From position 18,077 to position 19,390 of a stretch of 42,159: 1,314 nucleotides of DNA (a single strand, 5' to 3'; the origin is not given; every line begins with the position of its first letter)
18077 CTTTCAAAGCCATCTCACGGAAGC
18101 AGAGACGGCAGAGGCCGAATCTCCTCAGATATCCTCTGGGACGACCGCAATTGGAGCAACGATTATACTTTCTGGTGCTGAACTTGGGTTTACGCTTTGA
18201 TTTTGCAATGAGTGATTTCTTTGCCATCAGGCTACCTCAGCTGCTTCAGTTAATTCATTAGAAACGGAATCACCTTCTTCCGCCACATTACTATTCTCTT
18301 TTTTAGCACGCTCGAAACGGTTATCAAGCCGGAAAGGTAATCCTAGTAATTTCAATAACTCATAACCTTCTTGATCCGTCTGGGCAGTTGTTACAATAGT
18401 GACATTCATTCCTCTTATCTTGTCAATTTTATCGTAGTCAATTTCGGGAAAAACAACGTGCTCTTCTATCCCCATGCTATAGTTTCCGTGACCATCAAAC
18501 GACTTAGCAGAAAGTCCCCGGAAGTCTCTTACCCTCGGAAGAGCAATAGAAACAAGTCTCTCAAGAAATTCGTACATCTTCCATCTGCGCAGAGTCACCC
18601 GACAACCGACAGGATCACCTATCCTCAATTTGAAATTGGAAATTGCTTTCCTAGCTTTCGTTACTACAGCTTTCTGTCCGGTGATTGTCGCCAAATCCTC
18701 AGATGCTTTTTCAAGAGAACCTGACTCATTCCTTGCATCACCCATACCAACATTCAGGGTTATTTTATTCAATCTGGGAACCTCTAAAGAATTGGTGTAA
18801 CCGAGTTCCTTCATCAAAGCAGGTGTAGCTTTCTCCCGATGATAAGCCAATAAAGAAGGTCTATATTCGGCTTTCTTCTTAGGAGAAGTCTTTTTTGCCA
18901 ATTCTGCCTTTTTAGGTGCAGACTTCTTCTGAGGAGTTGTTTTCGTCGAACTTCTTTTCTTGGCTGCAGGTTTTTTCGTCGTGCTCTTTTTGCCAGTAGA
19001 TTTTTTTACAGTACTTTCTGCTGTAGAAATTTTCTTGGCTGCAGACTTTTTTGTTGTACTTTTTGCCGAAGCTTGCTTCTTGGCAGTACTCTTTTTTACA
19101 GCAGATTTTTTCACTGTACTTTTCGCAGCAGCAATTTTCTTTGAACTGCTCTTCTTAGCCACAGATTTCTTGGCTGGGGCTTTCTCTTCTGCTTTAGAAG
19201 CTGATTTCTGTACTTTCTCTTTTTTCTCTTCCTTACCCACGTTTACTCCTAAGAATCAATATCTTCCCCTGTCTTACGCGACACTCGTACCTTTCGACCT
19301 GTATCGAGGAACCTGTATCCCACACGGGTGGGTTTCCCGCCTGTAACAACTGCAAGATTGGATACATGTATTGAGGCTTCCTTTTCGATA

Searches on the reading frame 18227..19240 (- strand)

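Call 39: search_protein_families(library=pfam, proteins=[window:18227-19240:-], max_evalue=0.001)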
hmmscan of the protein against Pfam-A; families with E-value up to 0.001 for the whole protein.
window:18227-19240:- (337 aa): 3 families
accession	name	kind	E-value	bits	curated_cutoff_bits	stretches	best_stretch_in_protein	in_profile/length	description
PF00673.26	Ribosomal_L5_C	-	8e-41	138.5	27.8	1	210-303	1-94/94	ribosomal L5P family C-terminus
PF00281.24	Ribosomal_L5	-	2.7e-22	79.2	34.9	1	150-206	1-57/57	Ribosomal protein L5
PF07382.16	HC2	-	6.5e-10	39.9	40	1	3-124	3-131/194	Histone H1-like nucleoprotein HC2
